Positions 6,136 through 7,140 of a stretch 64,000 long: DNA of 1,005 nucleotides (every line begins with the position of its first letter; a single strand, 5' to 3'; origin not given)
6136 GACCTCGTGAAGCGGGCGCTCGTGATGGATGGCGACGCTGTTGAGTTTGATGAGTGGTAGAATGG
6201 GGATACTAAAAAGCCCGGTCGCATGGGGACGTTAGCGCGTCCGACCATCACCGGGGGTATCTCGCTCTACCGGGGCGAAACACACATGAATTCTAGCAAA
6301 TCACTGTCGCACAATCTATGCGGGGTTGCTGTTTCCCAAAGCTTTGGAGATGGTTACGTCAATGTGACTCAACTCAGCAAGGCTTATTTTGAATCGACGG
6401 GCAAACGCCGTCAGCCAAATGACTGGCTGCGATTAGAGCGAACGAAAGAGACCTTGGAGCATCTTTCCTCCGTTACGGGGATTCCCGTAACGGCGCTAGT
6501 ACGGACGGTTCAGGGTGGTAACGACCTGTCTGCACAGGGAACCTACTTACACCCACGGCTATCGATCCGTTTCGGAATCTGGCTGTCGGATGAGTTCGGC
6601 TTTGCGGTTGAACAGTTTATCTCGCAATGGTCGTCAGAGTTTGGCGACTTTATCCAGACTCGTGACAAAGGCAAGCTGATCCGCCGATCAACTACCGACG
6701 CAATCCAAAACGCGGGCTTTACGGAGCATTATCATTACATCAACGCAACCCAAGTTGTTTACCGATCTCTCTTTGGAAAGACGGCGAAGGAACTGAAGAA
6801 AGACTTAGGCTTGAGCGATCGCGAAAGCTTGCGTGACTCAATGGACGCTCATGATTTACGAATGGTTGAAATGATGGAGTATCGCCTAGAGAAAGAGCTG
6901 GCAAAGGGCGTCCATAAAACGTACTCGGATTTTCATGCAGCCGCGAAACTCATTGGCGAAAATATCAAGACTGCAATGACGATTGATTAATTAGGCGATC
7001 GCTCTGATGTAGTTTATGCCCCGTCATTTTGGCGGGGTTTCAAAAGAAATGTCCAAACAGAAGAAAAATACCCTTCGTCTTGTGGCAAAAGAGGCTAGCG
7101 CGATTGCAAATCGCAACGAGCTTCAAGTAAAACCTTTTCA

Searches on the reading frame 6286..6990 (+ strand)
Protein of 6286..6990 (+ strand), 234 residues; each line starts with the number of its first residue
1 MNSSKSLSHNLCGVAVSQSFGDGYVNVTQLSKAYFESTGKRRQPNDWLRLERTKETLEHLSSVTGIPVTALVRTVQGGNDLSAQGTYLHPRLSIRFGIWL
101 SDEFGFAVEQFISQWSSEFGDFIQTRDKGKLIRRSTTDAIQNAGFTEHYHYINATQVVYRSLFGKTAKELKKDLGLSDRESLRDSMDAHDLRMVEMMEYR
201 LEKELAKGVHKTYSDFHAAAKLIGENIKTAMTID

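Call 18: search_protein_families(library=pfam, proteins=[window:6286-6990:+], max_evalue=0.01)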
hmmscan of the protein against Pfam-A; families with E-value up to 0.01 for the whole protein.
window:6286-6990:+ (234 aa): 1 family
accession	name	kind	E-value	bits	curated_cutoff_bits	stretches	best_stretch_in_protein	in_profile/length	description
PF04383.19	KilA-N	-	1.6e-19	70.2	23.8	1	21-117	14-106/107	KilA-N domain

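Call 19: search_protein_families(library=phrogs, proteins=[window:6286-6990:+], max_evalue=0.001)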
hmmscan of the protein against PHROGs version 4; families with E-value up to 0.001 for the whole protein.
window:6286-6990:+ (234 aa): 4 families
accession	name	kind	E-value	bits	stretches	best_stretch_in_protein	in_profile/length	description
phrog_129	-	transcription regulation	9.6e-18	66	1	9-112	6-105/273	transcriptional regulator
phrog_2657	-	transcription regulation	1.9e-14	54.6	1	124-202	120-203/243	transcriptional regulator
phrog_2812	-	unknown function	3e-10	41.1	1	22-112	17-102/288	-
phrog_1136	-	unknown function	2.2e-08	35.1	1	21-113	18-101/244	-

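Call 111: search_protein_families(library=padloc, proteins=[window:6286-6990:+], max_evalue=0.01)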
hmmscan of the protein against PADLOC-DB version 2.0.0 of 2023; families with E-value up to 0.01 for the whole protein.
window:6286-6990:+ (234 aa): 5 families
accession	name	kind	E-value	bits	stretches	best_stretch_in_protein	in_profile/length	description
PDLC04920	PDC-S13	-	1.1e-10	39.3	1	110-225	127-243/286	-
PDLC04962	PDC-S22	-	2.7e-08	31.2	1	84-199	108-234/281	-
PDLC04919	PDC-S13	-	2.9e-05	21.4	1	123-205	134-220/281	-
PDLC02259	AbiEi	-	0.00078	17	1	37-81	94-142/191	AbiEi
PDLC04717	PDC-M59A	-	0.0049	14.5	1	133-199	166-233/338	-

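Call 112: search_protein_families(library=ncbifam, proteins=[window:6286-6990:+], max_evalue=0.01)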
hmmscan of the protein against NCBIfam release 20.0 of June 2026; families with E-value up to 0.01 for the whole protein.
window:6286-6990:+ (234 aa): 1 family
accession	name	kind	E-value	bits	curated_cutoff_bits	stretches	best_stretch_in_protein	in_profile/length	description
NF008573.0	PRK11525.1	equivalog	0.0022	17.4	242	1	123-195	139-212/288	DNA damage-inducible protein D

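Call 115: find_homologous_proteins(query=window:6286-6990:+, max_evalue=1e-20)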
Query window:6286-6990:+ (234 aa): 98 proteins with E <= 1e-20 among 339 candidates.
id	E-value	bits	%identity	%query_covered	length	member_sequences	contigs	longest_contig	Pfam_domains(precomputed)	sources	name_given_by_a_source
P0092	3.0e-136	470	100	91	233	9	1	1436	PF04383.20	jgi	jgi:hypothetical protein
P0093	1.5e-134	465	91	97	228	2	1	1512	PF04383.20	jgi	jgi:hypothetical protein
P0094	9.2e-126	436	86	100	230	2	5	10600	PF04383.20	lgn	-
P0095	4.5e-80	286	58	99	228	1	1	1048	PF04383.20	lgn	-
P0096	6.5e-62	227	50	99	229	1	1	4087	PF04383.20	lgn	-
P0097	7.4e-58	214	47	99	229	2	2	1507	PF04383.20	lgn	-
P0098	2.5e-52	196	45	99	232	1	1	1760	PF04383.20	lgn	-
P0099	6.1e-51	191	42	99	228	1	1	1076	PF04383.20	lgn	-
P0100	7.2e-50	188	42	99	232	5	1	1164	PF04383.20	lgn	-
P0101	7.9e-36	142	40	93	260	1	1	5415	PF04383.20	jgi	jgi:KilA-N domain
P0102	6.5e-35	139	50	53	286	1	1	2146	PF04383.20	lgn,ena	-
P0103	1.1e-34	138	56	46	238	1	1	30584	PF04383.20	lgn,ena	-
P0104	1.4e-34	138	58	46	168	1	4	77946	PF04383.20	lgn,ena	-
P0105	2.8e-34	137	57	49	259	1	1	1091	PF04383.20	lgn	-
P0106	1.9e-33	134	56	50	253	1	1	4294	PF04383.20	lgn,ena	-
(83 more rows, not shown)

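Call 116: find_encoding_contigs(protein=P0094, flank=3000, max_places=3)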
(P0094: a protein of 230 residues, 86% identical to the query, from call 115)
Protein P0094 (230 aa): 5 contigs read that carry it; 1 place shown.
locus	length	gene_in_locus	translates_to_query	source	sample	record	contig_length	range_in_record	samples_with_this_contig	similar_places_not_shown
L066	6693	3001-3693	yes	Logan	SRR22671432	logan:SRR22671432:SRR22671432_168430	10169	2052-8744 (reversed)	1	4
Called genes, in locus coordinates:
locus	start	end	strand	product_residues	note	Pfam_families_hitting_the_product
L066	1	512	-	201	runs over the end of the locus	-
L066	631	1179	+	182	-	-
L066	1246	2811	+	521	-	PF03237:Terminase_6N (weak)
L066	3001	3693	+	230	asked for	PF04383:KilA-N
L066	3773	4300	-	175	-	-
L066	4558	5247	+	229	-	-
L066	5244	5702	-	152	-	-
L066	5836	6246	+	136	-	-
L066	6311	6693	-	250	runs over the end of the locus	-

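Call 117: find_encoding_contigs(protein=P0096, flank=3000, max_places=2)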
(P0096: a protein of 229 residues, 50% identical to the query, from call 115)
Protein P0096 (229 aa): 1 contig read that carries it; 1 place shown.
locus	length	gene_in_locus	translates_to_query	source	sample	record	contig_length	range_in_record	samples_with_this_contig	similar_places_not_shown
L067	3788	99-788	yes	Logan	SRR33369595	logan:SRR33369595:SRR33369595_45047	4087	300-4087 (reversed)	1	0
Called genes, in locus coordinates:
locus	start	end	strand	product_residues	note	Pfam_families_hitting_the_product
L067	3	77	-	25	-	?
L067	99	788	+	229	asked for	PF04383:KilA-N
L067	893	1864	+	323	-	-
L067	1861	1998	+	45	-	-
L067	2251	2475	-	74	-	-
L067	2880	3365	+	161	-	-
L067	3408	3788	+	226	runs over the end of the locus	?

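Call 118: find_encoding_contigs(protein=P0093, flank=1500, max_places=2)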
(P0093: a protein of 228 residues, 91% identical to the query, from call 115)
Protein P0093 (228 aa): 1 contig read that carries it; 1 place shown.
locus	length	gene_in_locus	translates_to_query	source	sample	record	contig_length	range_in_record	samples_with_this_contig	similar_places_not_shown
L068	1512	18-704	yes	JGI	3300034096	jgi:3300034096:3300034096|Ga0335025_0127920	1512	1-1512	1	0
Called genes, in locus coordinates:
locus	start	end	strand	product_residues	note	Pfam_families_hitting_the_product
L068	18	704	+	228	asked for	PF04383:KilA-N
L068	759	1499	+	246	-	-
